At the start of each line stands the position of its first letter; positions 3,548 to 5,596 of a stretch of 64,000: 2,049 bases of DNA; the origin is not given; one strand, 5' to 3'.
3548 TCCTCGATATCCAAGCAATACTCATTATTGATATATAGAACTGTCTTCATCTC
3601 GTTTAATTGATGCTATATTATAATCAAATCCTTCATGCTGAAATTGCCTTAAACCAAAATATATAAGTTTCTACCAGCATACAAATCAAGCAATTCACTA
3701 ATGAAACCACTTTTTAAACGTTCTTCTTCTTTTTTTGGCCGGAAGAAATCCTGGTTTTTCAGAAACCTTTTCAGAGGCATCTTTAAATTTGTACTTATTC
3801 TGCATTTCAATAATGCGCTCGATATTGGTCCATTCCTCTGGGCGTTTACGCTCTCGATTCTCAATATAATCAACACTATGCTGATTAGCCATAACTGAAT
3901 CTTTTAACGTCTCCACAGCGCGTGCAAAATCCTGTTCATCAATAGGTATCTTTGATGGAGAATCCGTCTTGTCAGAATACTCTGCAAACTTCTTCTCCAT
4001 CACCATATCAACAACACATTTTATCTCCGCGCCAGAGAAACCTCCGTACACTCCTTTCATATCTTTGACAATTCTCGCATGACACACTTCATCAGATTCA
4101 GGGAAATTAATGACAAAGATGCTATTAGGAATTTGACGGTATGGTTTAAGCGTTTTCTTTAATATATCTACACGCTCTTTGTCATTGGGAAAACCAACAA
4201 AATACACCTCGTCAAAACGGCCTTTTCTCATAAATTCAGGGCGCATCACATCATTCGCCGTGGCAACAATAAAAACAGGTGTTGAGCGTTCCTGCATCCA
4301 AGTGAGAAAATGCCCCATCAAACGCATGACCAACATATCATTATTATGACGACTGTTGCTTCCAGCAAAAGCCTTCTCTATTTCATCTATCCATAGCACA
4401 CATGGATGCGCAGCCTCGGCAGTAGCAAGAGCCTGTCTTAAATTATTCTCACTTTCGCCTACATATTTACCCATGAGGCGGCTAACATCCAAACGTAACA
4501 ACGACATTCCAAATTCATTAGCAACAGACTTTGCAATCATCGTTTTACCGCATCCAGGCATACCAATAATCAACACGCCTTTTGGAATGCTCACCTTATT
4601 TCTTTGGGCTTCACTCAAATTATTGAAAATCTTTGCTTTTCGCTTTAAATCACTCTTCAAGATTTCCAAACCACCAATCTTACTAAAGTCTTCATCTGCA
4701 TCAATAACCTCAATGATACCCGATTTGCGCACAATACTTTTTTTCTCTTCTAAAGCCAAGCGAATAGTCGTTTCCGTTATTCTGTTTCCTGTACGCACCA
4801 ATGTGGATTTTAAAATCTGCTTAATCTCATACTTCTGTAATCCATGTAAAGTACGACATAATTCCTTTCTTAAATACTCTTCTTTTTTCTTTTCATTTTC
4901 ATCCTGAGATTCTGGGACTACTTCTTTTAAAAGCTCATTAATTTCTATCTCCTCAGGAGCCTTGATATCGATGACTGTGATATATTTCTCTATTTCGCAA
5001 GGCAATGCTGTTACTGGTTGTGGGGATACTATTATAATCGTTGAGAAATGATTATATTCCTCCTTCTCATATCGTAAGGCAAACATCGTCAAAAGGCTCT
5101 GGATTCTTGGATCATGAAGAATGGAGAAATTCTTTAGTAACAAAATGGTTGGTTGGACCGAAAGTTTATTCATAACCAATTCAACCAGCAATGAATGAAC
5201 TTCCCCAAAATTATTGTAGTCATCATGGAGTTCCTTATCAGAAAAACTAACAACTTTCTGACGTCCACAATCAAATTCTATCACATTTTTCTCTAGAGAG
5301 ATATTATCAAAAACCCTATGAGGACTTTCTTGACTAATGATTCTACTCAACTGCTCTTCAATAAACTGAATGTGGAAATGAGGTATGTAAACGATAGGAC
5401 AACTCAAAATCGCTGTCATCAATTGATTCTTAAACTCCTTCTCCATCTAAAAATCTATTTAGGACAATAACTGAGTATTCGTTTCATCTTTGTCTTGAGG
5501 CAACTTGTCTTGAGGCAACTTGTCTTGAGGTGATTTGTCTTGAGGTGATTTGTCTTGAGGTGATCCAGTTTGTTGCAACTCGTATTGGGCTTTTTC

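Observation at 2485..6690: AT-rich four-gene cassette (acidic protein, repeat-tailed protein, two-domain classical AAA+ ATPase, cytoplasmic FGE-fold protein): candidate undescribed conflict/defence system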

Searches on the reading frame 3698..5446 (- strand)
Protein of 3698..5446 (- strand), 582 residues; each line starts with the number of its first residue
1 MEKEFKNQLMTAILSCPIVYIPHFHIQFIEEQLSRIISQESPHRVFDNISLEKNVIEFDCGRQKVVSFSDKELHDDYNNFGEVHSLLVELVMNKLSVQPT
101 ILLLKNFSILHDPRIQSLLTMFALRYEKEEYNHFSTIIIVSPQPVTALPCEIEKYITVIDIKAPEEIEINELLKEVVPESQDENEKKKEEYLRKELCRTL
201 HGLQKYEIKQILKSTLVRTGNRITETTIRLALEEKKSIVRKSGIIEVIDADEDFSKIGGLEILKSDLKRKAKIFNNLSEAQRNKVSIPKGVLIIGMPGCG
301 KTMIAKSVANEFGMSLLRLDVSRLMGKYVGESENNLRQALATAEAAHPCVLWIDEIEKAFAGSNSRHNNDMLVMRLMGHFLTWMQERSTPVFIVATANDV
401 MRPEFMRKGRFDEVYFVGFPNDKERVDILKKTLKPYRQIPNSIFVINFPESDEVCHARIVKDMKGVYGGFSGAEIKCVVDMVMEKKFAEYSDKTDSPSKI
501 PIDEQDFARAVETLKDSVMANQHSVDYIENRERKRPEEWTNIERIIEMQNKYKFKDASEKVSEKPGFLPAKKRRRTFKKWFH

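Call 3: search_protein_families(library=pfam, proteins=[window:3698-5446:-], max_evalue=0.01)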
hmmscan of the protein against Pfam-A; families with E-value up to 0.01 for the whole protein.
window:3698-5446:- (582 aa): 15 families
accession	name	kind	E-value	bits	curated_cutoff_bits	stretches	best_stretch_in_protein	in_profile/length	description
PF00004.35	AAA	-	3.1e-30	105.7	21.2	1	291-418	1-130/131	ATPase family associated with various cellular activities (AAA)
PF13671.12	AAA_33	-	3.5e-05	24.6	27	1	291-339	2-51/143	AAA domain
PF13401.12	AAA_22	-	7.4e-05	23.5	27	0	291-325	8-45/130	AAA domain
PF13191.12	AAA_16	-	0.00013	23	32.6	1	288-394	24-137/167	AAA ATPase domain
PF00931.28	NB-ARC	-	0.00013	21.7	23.5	1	271-313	6-43/248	NB-ARC domain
PF07728.20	AAA_5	-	0.00033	21.1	22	1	290-359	1-78/139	AAA domain (dynein-related subfamily)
PF13207.12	AAA_17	-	0.00037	21.2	27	1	294-396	1-96/136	AAA domain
PF07724.20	AAA_2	-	0.00045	20.7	27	1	291-361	6-89/166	AAA domain (Cdc48 subfamily)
PF05621.17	TniB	-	0.00048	20.1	22.4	0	274-309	20-56/189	Bacterial TniB protein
PF20720.3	nSTAND3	-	0.00066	19.8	27.2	1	289-413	18-127/155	Novel STAND NTPase 3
PF05496.18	RuvB_N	-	0.001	19.3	27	1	279-357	24-94/159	Holliday junction DNA helicase RuvB P-loop domain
PF13238.12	AAA_18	-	0.0012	19.7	29.4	1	291-334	1-44/128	AAA domain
PF13173.12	AAA_14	-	0.0032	17.9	27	0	291-359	5-74/129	AAA domain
PF24883.2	NPHP3_N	-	0.0088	16.7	24.8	0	291-314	25-48/164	Nephrocystin 3, N-terminal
PF00406.28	ADK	-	0.01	16.4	26.8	0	413-478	76-123/151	Adenylate kinase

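Call 4: search_protein_families(library=padloc, proteins=[window:3698-5446:-], max_evalue=0.01)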
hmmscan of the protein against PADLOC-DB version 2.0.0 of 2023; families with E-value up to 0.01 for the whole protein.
window:3698-5446:- (582 aa): 7 families
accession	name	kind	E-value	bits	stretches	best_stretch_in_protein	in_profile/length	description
PDLC02196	IetA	-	5.2e-22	76.8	1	261-497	95-312/374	-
PDLC02195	IetA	-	2.5e-15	54.7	1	264-489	113-319/395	-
PDLC04232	IetA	-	2.2e-13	48.3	1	290-358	118-185/330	-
PDLC00915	TRIP13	-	2.3e-09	35.1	1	263-479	37-262/302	TRIP13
PDLC04231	IetA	-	5e-09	34.3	1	290-397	119-222/262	-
PDLC03838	DolB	-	0.0004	17.7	1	270-324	148-202/375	-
PDLC04140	mad8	-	0.0025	15.4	0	284-314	21-53/314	mads_8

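Call 5: search_protein_families(library=ncbifam, proteins=[window:3698-5446:-], max_evalue=0.01)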
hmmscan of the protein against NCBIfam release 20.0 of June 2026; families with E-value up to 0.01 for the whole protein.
window:3698-5446:- (582 aa): 25 families
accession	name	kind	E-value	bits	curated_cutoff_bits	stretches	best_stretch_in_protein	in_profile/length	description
TIGR01243.1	CDC48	subfamily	7.6e-32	110.5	802.65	1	202-522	404-718/733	CDC48 family AAA ATPase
NF003069.1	PRK03992.1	subfamily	2.2e-28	99.5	500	1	227-433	104-315/379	proteasome-activating nucleotidase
TIGR01242.2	TIGR01242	subfamily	2.4e-26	92.6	500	1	224-433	85-298/362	proteasome-activating nucleotidase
NF047748.1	PrtsmActNtasePan1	equivalog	1.1e-21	77.4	750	1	249-517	142-392/405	proteasome-activating nucleotidase Pan1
NF047747.1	PrtsmActNtasePan2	equivalog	1.4e-21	77.2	700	1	253-514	149-392/397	proteasome-activating nucleotidase Pan2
TIGR01241.2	FtsH_fam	equivalog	4.2e-21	75.3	600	1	252-435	159-347/598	ATP-dependent zinc metalloprotease FtsH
NF041006.2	cell_div_CdvC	equivalog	1.5e-20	73.4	650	1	253-518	101-353/370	cell division protein CdvC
NF008004.0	PRK10733.1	equivalog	4.2e-20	71.3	1008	1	253-434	150-336/644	ATP-dependent zinc metalloprotease FtsH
TIGR03689.1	pup_AAA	equivalog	7.1e-19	67.9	504.75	1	211-440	138-385/512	proteasome ATPase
NF042959.1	IteA_antiphage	equivalog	3.4e-16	59.4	510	1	265-435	102-270/367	anti-phage ATPase IteA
TIGR03922.1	T7SS_EccA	equivalog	6.3e-07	28.3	466.65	1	288-396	312-423/557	type VII secretion AAA-ATPase EccA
NF003745.1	PRK05342.1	equivalog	2.8e-06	26.5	359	1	277-360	97-187/418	ATP-dependent Clp protease ATP-binding subunit ClpX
TIGR02639.1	ClpA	equivalog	8.5e-06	24.2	993.15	1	288-360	486-569/734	ATP-dependent Clp protease ATP-binding subunit ClpA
NF003229.0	PRK04195.1-5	equivalog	3.6e-05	22.7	280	1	270-322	26-78/413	replication factor C large subunit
TIGR00382.1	clpX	equivalog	6.7e-05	22.1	370.75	1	279-361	107-196/414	ATP-dependent protease ATP-binding subunit ClpX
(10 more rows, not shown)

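Call 8: find_homologous_proteins(query=window:3698-5446:-)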
Query window:3698-5446:- (582 aa): 7960 proteins with E <= 0.001 among 8000 candidates; the best 120 are listed.
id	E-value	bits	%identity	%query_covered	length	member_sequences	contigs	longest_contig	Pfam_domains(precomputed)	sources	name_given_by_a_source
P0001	0.0e+0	1285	100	99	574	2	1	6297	PF00004.36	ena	-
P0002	0.0e+0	1015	83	98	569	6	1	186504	PF00004.36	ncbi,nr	ncbi:MAG: AAA family ATPase [Muribaculaceae bacterium]|nr:AAA family ATPase [Muribaculaceae bacteriu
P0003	1.9e-217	742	64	96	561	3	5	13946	PF00004.36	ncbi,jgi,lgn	jgi:SpoVK/Ycf46/Vps4 family AAA+-type ATPase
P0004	2.5e-215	735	64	97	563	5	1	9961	PF00004.36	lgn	-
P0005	1.8e-213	728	64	96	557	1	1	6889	PF00004.36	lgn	-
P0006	1.8e-212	725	63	96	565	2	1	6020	PF00004.36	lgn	-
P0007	1.3e-211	722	64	96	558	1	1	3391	PF00004.36,PF00931.29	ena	-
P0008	3.2e-211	721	64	96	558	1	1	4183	PF00004.36,PF00931.29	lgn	-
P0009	4.0e-211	721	64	96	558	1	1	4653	PF00004.36,PF00931.29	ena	-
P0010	6.4e-211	720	63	97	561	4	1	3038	PF00004.36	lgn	-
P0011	7.3e-211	720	64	96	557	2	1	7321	PF00004.36,PF00931.29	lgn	-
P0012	1.6e-210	719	63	96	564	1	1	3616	PF07724.21,PF00004.36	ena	-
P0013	1.7e-210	719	64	96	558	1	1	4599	PF00004.36,PF00931.29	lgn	-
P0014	2.0e-210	718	64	96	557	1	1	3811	PF00004.36,PF00931.29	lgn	-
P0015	3.6e-210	718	63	96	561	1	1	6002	PF00004.36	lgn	-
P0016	4.0e-210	717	64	96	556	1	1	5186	PF00004.36,PF00931.29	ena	-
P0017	7.2e-210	717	64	96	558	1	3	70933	PF00004.36,PF00931.29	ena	-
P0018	1.1e-209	716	64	96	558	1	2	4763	PF00004.36,PF00931.29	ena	-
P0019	1.1e-209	716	64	96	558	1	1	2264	PF00004.36,PF00931.29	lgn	-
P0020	7.6e-209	713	64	96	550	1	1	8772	PF00004.36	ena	-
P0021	2.0e-208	712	64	96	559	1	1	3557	PF00004.36,PF00931.29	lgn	-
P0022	5.1e-208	710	63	97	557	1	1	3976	PF00004.36,PF00931.29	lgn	-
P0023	9.9e-208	709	63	96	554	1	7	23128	PF00004.36,PF00931.29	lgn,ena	-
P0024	9.9e-208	709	63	96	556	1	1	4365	PF00004.36,PF00931.29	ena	-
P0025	1.2e-207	709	64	97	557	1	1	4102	PF00004.36,PF00931.29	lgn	-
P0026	1.2e-207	709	64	96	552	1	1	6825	PF00004.36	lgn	-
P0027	2.0e-207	708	73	84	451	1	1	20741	PF00004.36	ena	-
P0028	2.5e-207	708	63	96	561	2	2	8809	PF00004.36,PF07728.21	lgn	-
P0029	3.3e-207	708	62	96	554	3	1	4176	PF00004.36,PF00931.29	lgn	-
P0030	9.5e-207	706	62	96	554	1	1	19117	PF00004.36,PF00931.29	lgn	-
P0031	4.0e-206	704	61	97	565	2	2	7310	PF00004.36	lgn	-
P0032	2.8e-205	701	61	96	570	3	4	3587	PF00004.36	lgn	-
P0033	1.8e-204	699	61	96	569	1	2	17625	PF00004.36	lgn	-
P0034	3.0e-204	698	62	96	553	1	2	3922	PF00004.36,PF00931.29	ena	-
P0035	3.6e-204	698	62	96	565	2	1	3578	PF00004.36,PF07728.21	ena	-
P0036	4.4e-204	697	61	96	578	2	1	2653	PF00004.36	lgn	-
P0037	2.6e-203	695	61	96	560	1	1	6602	PF00004.36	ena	-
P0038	1.8e-202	692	61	96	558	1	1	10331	PF00004.36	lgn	-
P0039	2.6e-201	688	61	96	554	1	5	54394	PF00004.36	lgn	-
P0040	3.7e-201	688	62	96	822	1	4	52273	PF00004.36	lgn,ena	-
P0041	4.8e-201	687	60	96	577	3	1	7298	PF00004.36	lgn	-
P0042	3.6e-200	685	62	96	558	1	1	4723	PF00004.36,PF07728.21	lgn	-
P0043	3.2e-199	681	59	97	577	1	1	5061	PF00004.36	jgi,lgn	jgi:ATP-dependent 26S proteasome regulatory subunit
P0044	1.4e-198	679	63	91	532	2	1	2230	PF00004.36,PF07728.21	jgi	jgi:SpoVK/Ycf46/Vps4 family AAA+-type ATPase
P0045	1.7e-197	676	60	97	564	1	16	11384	PF00004.36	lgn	-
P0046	3.9e-196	671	58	96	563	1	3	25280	PF00004.36,PF07728.21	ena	-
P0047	4.4e-195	668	60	96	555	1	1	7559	PF00004.36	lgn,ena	-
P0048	2.2e-194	665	58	96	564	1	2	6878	PF00004.36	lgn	-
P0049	2.6e-194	665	59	96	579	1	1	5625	PF00004.36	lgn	-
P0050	4.2e-194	665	58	96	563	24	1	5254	PF00004.36,PF07728.21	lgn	-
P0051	1.1e-193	663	56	96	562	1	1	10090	PF00004.36,PF07728.21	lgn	-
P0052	2.3e-193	662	56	97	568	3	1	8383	PF00004.36,PF07728.21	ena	-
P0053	5.0e-193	661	59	96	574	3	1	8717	PF00004.36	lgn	-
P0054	6.3e-193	661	58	96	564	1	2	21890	PF00004.36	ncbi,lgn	-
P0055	1.4e-191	656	57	96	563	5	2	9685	PF00004.36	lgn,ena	-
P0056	1.5e-190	653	56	96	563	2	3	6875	PF00004.36,PF07728.21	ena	-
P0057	3.2e-190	652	56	96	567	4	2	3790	PF00004.36,PF07728.21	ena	-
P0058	1.1e-189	650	56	96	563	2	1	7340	PF00004.36,PF07728.21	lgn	-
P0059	4.4e-189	648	56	96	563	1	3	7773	PF00004.36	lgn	-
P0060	5.5e-189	648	57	96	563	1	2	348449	PF00004.36,PF07728.21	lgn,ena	-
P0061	2.2e-188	646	56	96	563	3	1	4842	PF00004.36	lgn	-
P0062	2.5e-188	645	56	96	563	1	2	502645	PF00004.36,PF07728.21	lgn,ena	-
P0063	2.8e-188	645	56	97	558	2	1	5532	PF00004.36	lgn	-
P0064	2.9e-188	645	58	96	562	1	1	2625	PF00004.36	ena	-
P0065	6.8e-188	644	56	96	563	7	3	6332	PF00004.36,PF07728.21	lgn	-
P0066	1.7e-187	643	55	97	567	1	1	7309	PF00004.36,PF07728.21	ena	-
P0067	2.1e-187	642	56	96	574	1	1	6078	PF00004.36,PF07728.21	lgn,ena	-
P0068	5.8e-187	641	56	96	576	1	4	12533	PF00004.36,PF07728.21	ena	-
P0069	4.1e-186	638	57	97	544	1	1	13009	PF00004.36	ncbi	-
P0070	4.6e-185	635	56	96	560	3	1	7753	PF00004.36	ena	-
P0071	3.2e-183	629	55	97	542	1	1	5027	PF00004.36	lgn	-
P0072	1.2e-177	610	55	96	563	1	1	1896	PF00004.36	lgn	-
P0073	2.2e-177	609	56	96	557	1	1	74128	PF00004.36,PF13238.13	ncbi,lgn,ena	-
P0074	2.7e-177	609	55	96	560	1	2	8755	PF00004.36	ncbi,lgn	-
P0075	3.4e-177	609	55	96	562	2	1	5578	PF00004.36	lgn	-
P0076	1.1e-176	607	55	96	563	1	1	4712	PF00004.36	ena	-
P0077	3.5e-176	605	53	96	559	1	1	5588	PF00004.36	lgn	-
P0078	4.2e-176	605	54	96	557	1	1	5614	PF00004.36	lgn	-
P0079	8.1e-176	604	54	96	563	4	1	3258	PF00004.36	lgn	-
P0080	8.6e-175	601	69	72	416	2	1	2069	PF00004.36,PF00931.29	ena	-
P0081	1.7e-174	600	54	96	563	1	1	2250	PF00004.36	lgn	-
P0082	1.8e-174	600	54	96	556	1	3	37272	PF07724.21,PF00004.36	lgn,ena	-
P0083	2.1e-174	599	55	96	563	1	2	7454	PF00004.36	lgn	-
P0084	2.3e-174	599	55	96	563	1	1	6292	PF00004.36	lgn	-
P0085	6.7e-174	598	53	97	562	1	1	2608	PF00004.36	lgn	-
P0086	2.1e-173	596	53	96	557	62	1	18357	PF00004.36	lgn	-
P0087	4.5e-173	595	53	96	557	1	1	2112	PF00004.36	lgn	-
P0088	4.5e-173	595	54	96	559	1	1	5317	PF00004.36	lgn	-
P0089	4.8e-173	595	53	96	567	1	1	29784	PF00004.36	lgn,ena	-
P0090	5.6e-173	595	53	96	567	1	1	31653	PF00004.36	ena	-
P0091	5.7e-173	595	53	96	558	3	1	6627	PF00004.36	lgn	-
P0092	8.1e-173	594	52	96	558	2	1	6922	PF00004.36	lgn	-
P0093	8.9e-173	594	53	96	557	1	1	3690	PF00004.36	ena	-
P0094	1.2e-172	594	53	96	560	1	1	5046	PF00004.36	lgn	-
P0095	2.2e-172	593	53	96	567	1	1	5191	PF00004.36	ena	-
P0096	2.2e-172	593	53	96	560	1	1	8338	PF00004.36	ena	-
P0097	5.2e-172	592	55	96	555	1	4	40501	PF00004.36,PF07728.21,PF13191.13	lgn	-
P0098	1.0e-171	591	53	96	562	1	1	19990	PF00004.36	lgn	-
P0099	1.1e-171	591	52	96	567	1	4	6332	PF00004.36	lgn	-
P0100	1.4e-171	590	52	96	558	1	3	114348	PF00004.36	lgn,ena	-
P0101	1.4e-171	590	52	96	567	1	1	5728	PF00004.36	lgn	-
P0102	3.0e-171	589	53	96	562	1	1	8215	PF00004.36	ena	-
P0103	3.3e-171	589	52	96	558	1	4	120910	PF00004.36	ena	-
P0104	3.5e-171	589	52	96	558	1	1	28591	PF00004.36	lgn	-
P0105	3.5e-171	589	52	96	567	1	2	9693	PF00004.36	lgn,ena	-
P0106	5.2e-171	588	52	96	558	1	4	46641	PF00004.36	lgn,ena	-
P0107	5.5e-171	588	52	96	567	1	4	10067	PF00004.36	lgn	-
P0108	6.8e-171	588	52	96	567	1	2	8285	PF00004.36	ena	-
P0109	1.4e-170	587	52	96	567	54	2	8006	PF00004.36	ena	-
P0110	1.5e-170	587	52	96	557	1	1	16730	PF00004.36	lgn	-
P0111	2.4e-170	586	52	96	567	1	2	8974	PF00004.36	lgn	-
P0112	5.5e-170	585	52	96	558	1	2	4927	PF00004.36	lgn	-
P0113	6.5e-170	585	52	96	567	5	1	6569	PF00004.36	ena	-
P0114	8.4e-170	584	54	96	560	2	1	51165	PF00004.36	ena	-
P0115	1.1e-169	584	53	96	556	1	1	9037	PF00004.36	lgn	-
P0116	1.6e-169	583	52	96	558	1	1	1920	PF00004.36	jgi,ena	-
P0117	3.2e-169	582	50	96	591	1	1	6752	PF00004.36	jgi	-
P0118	3.3e-169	582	54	94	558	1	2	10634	PF00004.36,PF13191.13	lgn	-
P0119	5.2e-169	582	52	96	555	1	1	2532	PF00004.36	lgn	-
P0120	7.7e-169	581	53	96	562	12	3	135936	PF00004.36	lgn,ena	-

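Call 9: find_encoding_contigs(protein=P0002, flank=8000, max_places=2)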
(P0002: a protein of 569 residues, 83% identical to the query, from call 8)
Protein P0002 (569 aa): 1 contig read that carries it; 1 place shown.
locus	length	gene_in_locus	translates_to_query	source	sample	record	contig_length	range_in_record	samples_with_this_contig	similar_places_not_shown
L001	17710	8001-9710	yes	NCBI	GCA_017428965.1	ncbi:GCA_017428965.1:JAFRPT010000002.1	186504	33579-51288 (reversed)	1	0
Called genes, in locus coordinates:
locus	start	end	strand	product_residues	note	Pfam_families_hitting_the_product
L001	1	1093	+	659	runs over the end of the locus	PF02518:HATPase_c, PF00204:DNA_gyraseB, PF01751:Toprim, PF00986:DNA_gyraseB_C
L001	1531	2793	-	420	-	PF05569:Peptidase_M56, PF03544:TonB_C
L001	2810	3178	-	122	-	PF03965:Penicillinase_R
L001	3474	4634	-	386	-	PF03235:GmrSD_N, PF01844:HNH (weak)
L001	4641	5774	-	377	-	PF13651:EcoRI_methylase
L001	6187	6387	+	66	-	PF01679:Pmp3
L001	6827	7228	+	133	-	-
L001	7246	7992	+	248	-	-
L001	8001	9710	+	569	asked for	PF00004:AAA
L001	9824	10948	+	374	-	PF03781:FGE-sulfatase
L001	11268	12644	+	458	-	PF01212:Beta_elim_lyase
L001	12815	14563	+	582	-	PF13424:TPR_12 (faint), PF12833:HTH_18, PF00165:HTH_AraC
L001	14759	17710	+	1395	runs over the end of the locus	-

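Call 10: find_encoding_contigs(protein=P0017, flank=8000, max_places=2)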
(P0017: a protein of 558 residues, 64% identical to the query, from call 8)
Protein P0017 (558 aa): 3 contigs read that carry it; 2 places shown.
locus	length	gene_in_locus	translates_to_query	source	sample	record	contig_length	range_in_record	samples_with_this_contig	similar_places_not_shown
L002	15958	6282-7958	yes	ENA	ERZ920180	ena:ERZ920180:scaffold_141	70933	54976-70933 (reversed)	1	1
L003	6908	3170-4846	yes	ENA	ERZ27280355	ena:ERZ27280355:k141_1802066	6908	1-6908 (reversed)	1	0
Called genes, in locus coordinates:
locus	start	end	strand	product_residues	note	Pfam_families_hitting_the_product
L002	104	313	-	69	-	-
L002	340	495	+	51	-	-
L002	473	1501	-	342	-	-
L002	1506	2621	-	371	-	-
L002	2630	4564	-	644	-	PF14508:GH97_N, PF10566:Glyco_hydro_97, PF14509:GH97_C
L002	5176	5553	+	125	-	-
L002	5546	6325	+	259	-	-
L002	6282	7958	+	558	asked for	PF00931:NB-ARC (faint), PF00004:AAA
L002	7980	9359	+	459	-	PF03781:FGE-sulfatase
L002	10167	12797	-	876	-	PF02927:CelD_N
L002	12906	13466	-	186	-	PF13650:Asp_protease_2, PF13975:gag-asp_proteas (faint)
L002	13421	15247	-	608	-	PF20796:PDDEXK_13, PF22558:REase-ARP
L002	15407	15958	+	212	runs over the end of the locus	PF10029:DUF2271, PF13860:FlgD_ig (weak)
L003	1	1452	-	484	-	?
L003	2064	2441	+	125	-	-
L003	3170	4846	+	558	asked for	PF00931:NB-ARC (faint), PF00004:AAA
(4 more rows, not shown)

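Call 11: find_encoding_contigs(protein=P0062, flank=8000, max_places=2)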
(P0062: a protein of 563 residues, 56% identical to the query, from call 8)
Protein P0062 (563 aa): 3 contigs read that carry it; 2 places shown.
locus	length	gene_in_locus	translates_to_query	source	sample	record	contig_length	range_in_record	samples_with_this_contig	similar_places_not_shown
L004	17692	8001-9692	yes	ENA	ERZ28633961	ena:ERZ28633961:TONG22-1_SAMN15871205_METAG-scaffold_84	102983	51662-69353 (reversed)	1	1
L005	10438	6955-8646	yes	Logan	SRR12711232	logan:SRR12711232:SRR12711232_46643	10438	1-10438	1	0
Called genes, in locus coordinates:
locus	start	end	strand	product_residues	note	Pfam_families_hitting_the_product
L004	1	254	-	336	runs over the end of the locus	PF00044:Gp_dh_N, PF02800:Gp_dh_C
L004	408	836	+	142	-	PF01741:MscL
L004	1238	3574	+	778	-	PF01103:Omp85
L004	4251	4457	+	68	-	-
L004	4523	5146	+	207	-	PF08281:Sigma70_r4_2 (weak)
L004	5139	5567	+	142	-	-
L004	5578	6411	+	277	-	PF13529:Peptidase_C39_2 (weak)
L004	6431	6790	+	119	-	-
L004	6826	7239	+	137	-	-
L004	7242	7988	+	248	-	-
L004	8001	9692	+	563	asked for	PF00004:AAA, PF07728:AAA_5 (faint)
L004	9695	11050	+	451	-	PF03781:FGE-sulfatase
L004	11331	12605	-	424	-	PF00111:Fer2, PF00970:FAD_binding_6 (faint), PF00175:NAD_binding_1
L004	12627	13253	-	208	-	PF02508:Rnf-Nqr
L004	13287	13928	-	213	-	PF02508:Rnf-Nqr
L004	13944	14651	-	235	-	PF04205:FMN_bind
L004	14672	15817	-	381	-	PF03116:NQR2_RnfD_RnfE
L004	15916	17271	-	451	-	PF05896:NQRA_N, PF13375:RnfC_N (weak), PF24836:NQRA_2nd, PF11973:NQRA_SLBB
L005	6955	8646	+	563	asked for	PF00004:AAA, PF07728:AAA_5 (faint)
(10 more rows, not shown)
